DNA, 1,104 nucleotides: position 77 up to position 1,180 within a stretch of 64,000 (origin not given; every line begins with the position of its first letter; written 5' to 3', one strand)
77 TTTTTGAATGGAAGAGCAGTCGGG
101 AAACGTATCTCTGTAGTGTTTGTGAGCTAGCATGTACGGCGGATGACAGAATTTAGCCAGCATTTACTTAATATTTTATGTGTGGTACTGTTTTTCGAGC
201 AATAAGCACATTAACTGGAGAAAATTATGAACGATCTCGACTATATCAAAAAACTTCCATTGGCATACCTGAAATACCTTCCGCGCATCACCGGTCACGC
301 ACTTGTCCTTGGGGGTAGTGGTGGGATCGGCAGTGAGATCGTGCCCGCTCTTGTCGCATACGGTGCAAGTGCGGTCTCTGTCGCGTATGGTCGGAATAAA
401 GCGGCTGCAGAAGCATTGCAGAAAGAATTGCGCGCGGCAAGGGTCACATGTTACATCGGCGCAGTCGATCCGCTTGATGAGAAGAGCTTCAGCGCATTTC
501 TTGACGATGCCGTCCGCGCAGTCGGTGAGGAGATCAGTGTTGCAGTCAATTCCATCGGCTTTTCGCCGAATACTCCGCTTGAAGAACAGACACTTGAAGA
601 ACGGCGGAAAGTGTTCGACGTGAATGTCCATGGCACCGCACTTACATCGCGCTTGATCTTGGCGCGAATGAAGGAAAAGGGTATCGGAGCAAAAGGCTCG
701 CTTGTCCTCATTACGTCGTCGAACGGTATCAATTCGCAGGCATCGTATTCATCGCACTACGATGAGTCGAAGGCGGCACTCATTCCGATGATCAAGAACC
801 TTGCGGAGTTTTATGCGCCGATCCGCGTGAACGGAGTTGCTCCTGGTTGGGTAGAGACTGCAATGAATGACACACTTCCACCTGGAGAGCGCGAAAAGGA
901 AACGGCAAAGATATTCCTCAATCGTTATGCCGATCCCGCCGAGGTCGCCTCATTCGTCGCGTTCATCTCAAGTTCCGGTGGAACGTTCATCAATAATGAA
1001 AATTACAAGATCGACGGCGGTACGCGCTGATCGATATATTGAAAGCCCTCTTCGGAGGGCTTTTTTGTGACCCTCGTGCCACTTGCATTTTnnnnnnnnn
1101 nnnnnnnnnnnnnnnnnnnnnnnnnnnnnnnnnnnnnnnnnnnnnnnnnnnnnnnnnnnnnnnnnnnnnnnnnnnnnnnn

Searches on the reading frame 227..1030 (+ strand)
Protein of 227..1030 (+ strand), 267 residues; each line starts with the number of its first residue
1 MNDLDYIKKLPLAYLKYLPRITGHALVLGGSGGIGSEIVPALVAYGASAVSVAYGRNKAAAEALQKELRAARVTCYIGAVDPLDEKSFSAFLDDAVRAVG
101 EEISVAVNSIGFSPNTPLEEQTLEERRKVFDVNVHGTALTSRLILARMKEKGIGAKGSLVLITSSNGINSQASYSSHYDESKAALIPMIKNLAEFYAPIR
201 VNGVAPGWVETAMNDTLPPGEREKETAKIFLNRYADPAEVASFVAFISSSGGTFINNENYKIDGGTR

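Call 3: search_protein_families(library=pfam, proteins=[window:227-1030:+], max_evalue=0.01)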
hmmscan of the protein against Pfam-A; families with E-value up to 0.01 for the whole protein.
window:227-1030:+ (267 aa): 6 families
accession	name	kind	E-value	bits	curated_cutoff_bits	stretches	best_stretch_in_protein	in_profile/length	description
PF13561.12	adh_short_C2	-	1.1e-38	133.6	27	1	32-266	6-235/236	Enoyl-(Acyl carrier protein) reductase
PF00106.31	adh_short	-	2e-32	112.7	26.6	1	24-218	2-191/195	short chain dehydrogenase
PF08659.16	KR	-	1.3e-09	38.6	22.6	1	23-144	1-123/180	KR domain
PF23441.1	SDR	-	0.00047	20.1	27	1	25-217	10-202/258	SDR-like rossmann domain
PF21777.3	SDR-like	-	0.0029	18.7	24.7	0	187-216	53-81/98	Short chain dehydrogenase-like protein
PF01370.27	Epimerase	-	0.0034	17.3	20.9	1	25-98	1-67/240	NAD dependent epimerase/dehydratase family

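Call 10: find_encoding_contigs(protein=window:227-1030:+, flank=10000, max_places=10)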
Protein window:227-1030:+ (267 aa): 17 contigs read that carry it; 8 places shown.
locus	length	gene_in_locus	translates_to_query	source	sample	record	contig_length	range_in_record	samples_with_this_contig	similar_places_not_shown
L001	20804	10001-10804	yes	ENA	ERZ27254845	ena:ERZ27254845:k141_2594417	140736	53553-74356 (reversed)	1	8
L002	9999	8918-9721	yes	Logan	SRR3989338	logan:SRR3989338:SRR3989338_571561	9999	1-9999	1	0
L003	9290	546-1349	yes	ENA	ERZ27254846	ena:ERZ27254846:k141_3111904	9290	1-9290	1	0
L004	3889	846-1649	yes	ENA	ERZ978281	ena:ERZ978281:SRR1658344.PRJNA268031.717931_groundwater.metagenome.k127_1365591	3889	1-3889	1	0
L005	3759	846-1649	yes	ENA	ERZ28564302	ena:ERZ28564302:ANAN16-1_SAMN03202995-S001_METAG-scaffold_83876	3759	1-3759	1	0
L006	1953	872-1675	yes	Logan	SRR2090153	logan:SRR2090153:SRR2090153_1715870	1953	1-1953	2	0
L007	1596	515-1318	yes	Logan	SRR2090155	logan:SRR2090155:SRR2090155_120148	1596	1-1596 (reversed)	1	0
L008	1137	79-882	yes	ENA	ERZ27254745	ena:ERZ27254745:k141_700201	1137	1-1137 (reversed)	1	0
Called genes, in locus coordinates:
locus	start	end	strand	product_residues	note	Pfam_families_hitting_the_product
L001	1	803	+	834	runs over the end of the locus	PF00690:Cation_ATPase_N, PF00122:E1-E2_ATPase, PF00702:Hydrolase, PF13246:Cation_ATPase, PF08282:Hydrolase_3 (faint), PF00689:Cation_ATPase_C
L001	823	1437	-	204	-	PF04108:ATG17_like (weak), PF28159:CEP89 (weak), PF07889:DUF1664 (weak), PF06103:DUF948 (weak), PF06009: (weak), PF00804:Syntaxin (weak), PF04728:LPP (faint)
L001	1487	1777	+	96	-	-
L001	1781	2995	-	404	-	PF01180:DHO_dh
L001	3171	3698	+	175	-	PF01558:POR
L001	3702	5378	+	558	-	PF14691:Fer4_20, PF01266:DAO (weak), PF01494:FAD_binding_3 (weak), PF03486:HI0933_like (weak), PF07992:Pyr_redox_2, PF12831:FAD_oxidored (weak), PF13450:NAD_binding_8, PF12838:Fer4_7 (weak), +7 more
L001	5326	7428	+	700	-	PF01855:POR_N, PF17147:PFOR_II, PF02775:TPP_enzyme_C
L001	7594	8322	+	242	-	PF19927:DUF6390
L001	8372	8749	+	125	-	-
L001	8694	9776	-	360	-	PF03824:NicO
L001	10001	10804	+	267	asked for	PF00106:adh_short, PF08659:KR, PF13561:adh_short_C2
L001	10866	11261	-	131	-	PF00239:Resolvase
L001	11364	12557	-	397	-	PF10592:AIPR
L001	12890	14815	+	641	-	PF02086:MethyltransfD12, PF03602:Cons_hypoth95 (faint), PF02086:MethyltransfD12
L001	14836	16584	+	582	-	PF09491:RE_AlwI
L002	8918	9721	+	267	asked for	PF00106:adh_short, PF08659:KR, PF13561:adh_short_C2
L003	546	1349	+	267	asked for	PF00106:adh_short, PF08659:KR, PF13561:adh_short_C2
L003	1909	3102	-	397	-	PF10592:AIPR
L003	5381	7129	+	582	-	PF09491:RE_AlwI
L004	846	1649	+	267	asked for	PF00106:adh_short, PF08659:KR, PF13561:adh_short_C2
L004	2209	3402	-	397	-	PF10592:AIPR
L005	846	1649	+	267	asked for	PF00106:adh_short, PF08659:KR, PF13561:adh_short_C2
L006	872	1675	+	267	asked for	PF00106:adh_short, PF08659:KR, PF13561:adh_short_C2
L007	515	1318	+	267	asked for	PF00106:adh_short, PF08659:KR, PF13561:adh_short_C2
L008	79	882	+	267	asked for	PF00106:adh_short, PF08659:KR, PF13561:adh_short_C2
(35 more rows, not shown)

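Call 27: find_related_loci(query=A1, collection=genome_contigs, flank=10000)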
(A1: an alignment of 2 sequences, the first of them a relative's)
Query A1 (360 aa) in genome_contigs; peptide patterns used: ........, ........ (x = any residue, [..] = any of these).
167 stretches matched a pattern; 95 encode a relative of the query (tblastn E <= 1e-3); the best 80 are kept; 80 distinct loci.
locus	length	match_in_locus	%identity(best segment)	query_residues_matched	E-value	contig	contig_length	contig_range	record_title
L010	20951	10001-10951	73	36-352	3e-146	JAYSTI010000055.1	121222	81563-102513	MAG: Candidatus Lloydbacteria bacterium isolate GFS_12411 GFS_12411_54, whole genome shotgun sequence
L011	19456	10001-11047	69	1-357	2e-153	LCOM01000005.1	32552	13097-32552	MAG: Parcubacteria group bacterium GW2011_GWA2_47_7 UY04_C0005, whole genome shotgun sequence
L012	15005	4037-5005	60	23-345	4e-120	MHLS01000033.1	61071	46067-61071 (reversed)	MAG: Candidatus Lloydbacteria bacterium RIFCSPLOWO2_02_FULL_54_12 rifcsplowo2_02_scaffold_3203, whole genome shotgun seq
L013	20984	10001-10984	56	25-352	3e-103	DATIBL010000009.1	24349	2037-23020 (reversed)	MAG TPA_asm: Candidatus Paceibacterota bacterium isolate SMAG_U16289 k141_849903, whole genome shotgun sequence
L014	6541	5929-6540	64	13-207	1e-75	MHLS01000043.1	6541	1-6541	MAG: Candidatus Lloydbacteria bacterium RIFCSPLOWO2_02_FULL_54_12 rifcsplowo2_02_scaffold_52537, whole genome shotgun se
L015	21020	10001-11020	42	17-352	7e-75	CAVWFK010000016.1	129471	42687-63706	MAG: uncultured Alphaproteobacteria bacterium isolate MFD09603.bin.3.415 genome assembly, contig: contig_33607, whole ge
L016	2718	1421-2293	46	61-345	5e-74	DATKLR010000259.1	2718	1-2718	MAG TPA_asm: Gemmatimonadales bacterium isolate SMAG_U14690 k141_833854, whole genome shotgun sequence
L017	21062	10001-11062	39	14-360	9e-72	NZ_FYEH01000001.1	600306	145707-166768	Arboricoccus pini strain B29T1, whole genome shotgun sequence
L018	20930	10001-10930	42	39-342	3e-69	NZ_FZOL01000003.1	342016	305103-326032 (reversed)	Pseudomonas japonica strain DSM 22348, whole genome shotgun sequence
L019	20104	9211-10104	41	61-352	1e-67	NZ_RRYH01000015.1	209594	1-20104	Solirhodobacter olei strain Pet-1 contig15, whole genome shotgun sequence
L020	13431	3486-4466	42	27-342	2e-67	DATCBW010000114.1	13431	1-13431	MAG TPA_asm: Verrucomicrobiia bacterium isolate SMAG_U7683 k141_410444, whole genome shotgun sequence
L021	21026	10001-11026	39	20-352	8e-65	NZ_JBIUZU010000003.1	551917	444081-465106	Pandoraea sp. NPDC087047 NPDC087047_135_H3.ctg-0003, whole genome shotgun sequence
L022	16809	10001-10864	45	62-345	8e-65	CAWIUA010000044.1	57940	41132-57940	MAG: uncultured Alphaproteobacteria bacterium isolate MFD09603.bin.2.79 genome assembly, contig: contig_57507, whole gen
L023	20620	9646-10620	40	34-352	3e-64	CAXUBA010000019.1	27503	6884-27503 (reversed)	MAG TPA_asm: uncultured Acetobacteraceae bacterium isolate public_SRR14722152_metawrap_bin.1 genome assembly, contig: pu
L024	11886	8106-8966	43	62-342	3e-64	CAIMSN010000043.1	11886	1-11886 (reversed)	MAG: uncultured Rhodospirillales bacterium isolate MJ130916B_bin-262 genome assembly, contig: bin-262:043/147, whole gen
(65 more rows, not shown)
